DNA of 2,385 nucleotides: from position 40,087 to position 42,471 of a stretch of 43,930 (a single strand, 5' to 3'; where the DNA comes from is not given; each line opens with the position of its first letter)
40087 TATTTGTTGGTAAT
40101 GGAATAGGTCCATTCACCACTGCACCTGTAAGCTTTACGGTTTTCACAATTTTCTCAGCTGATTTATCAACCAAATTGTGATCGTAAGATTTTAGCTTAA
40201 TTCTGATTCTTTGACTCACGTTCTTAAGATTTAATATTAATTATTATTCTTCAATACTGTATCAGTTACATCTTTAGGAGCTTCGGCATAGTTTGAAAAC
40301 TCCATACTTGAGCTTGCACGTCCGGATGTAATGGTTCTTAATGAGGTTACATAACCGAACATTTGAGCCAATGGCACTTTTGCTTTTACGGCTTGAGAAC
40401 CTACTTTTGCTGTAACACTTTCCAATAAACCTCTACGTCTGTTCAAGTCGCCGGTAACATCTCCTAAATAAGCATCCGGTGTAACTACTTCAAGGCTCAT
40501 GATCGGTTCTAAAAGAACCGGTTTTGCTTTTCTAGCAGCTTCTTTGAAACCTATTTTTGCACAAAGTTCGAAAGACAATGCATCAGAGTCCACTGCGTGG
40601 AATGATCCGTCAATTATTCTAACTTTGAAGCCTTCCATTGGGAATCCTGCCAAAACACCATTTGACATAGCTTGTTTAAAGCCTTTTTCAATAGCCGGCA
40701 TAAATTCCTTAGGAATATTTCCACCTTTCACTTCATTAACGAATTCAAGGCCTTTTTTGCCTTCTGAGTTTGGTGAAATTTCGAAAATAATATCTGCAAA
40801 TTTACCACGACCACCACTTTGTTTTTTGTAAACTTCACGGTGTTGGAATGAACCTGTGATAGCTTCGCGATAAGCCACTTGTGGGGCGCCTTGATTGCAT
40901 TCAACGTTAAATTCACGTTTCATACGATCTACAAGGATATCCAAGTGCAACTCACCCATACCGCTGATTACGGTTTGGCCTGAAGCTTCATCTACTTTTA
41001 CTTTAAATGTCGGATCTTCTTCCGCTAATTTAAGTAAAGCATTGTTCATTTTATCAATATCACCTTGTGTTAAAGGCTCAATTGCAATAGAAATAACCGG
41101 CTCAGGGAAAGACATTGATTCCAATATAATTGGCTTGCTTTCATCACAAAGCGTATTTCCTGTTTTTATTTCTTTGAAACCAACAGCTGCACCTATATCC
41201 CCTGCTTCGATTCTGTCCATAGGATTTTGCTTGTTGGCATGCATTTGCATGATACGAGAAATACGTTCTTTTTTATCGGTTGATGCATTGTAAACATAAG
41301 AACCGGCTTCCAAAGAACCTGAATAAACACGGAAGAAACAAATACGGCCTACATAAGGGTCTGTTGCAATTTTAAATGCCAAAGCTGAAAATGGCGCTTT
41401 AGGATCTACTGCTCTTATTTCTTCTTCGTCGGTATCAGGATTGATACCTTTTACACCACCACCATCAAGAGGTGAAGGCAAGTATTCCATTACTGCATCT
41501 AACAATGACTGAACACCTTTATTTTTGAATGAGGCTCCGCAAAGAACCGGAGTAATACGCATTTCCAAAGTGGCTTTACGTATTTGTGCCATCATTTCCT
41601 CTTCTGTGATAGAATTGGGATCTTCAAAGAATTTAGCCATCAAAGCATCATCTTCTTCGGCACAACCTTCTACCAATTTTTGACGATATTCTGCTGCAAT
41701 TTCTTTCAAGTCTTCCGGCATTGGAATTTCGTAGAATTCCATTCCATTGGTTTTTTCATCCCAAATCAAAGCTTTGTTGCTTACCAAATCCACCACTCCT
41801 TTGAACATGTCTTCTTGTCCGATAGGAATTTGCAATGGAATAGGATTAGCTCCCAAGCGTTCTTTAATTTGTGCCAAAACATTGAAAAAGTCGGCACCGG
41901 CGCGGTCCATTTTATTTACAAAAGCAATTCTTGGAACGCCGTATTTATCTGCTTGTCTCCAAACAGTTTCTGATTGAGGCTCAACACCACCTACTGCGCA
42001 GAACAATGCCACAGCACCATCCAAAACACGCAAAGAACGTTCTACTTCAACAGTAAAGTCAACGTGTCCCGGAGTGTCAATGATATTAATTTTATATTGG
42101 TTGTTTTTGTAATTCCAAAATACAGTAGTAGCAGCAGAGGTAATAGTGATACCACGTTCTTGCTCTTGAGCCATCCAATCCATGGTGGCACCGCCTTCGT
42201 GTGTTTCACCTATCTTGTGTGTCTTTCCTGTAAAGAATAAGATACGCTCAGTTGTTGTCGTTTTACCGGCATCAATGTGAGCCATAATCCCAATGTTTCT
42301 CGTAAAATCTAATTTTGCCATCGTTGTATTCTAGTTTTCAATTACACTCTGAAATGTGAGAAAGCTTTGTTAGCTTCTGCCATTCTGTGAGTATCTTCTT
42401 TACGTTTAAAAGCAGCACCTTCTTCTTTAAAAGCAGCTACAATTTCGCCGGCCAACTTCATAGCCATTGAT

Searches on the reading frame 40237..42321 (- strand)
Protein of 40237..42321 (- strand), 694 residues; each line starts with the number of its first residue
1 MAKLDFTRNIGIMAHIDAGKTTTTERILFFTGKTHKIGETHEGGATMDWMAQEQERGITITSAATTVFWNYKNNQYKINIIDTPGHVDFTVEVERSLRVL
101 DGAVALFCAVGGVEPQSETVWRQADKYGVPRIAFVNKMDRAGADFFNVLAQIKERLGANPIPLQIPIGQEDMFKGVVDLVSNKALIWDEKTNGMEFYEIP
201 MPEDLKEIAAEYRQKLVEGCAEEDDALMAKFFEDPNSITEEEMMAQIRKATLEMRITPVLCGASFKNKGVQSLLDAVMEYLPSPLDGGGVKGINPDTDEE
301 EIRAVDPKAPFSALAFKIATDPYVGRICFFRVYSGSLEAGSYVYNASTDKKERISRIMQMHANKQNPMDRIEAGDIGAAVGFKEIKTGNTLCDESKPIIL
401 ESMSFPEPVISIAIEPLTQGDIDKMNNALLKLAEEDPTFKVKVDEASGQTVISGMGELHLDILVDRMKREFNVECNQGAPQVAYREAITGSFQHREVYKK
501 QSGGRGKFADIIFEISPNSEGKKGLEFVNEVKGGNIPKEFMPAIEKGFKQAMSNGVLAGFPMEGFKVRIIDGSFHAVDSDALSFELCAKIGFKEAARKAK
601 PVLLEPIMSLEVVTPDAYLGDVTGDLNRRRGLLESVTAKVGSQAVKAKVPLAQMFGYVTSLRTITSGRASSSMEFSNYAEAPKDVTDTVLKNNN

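Call 36: find_related_loci(query=window:40237-42321:-, collection=genome_contigs, flank=1000)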
Query window:40237-42321:- (694 aa) in genome_contigs; peptide patterns used: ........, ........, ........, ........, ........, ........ (x = any residue, [..] = any of these).
600 stretches matched a pattern (row limit reached: there are more); 600 encode a relative of the query (tblastn E <= 1e-3); the best 80 are kept; 80 distinct loci.
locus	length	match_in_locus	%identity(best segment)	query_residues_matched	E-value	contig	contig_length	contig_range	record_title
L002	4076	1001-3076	80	1-692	0e+0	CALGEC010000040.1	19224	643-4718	MAG TPA_asm: uncultured Bacteroidales bacterium isolate SRR6425814_bin.89_CONCOCT_v1.1_MAG genome assembly, contig: ERZ1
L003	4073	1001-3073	80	1-691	0e+0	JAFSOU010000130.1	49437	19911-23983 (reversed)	MAG: Bacteroidales bacterium isolate RGIG3337 Goat_Reticulum-6__c523065, whole genome shotgun sequence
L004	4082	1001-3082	77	1-694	0e+0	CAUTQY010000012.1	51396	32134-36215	MAG TPA_asm: uncultured Bacteroidales bacterium isolate ERR10228863_bin.1_MetaWRAP_v1.3_MAG genome assembly, contig: ERZ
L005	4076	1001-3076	80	1-692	0e+0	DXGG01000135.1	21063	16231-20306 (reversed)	MAG TPA_asm: Candidatus Onthomorpha intestinigallinarum isolate Gambia16-930 Gambia16__C45392_L21063_SAMN16086526, whole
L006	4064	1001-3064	76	3-690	0e+0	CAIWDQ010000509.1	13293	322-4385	uncultured bacterium isolate Umea3p4_bin-1352 genome assembly, contig: bin-1352:509/657, whole genome shotgun sequence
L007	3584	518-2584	75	4-692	0e+0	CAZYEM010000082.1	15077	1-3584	MAG TPA_asm: uncultured Bacteroides sp. isolate SRP272421_co2_596 genome assembly, contig: NODE_12756_length_15077_cov_6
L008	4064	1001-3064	74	3-690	0e+0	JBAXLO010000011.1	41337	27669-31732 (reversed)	MAG: Bacteroidota bacterium isolate ELA429 MAG429_11, whole genome shotgun sequence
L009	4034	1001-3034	74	3-680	0e+0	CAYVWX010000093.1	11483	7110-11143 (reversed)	MAG TPA_asm: uncultured Lentimicrobiaceae bacterium isolate SRP163575_co1_344 genome assembly, contig: NODE_12420_length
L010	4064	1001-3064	72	3-690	0e+0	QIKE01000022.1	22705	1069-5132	MAG: Bacteroidetes bacterium isolate SZUA-53 Ga0063293_10001540, whole genome shotgun sequence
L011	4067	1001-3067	71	2-690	0e+0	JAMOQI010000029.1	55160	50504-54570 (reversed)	MAG: Bacteroidales bacterium isolate 4559-240_metabat2_scaf2bin.068 4559-240_scaffold_193_c1, whole genome shotgun seque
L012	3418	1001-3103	71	1-690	0e+0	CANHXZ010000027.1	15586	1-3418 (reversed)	MAG: Flavobacteriales bacterium isolate RE-27jun17-9 genome assembly, contig: RE-27jun17-C2766, whole genome shotgun seq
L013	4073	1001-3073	72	1-691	0e+0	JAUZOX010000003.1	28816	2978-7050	MAG: Bacteroidota bacterium isolate bin178(16d) ICLIJHDO_3, whole genome shotgun sequence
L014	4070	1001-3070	72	2-691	0e+0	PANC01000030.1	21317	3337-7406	MAG: Lentimicrobiaceae bacterium isolate SAT2766 MHASMcontig_178251, whole genome shotgun sequence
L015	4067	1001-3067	70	3-691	0e+0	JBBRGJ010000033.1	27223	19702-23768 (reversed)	MAG: Bacteroidales bacterium isolate Co_metawrap_2619 Cmw_2619_k141_3618880_length_27223_cov_24.9965, whole genome shotg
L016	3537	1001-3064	72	3-690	0e+0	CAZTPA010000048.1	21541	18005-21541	MAG TPA_asm: uncultured Bacteroidales bacterium isolate SRP252850_co1_256 genome assembly, contig: NODE_4386_length_2154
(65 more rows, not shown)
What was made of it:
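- The nearest EF-G relatives are gut and rumen MAGs (call 36).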
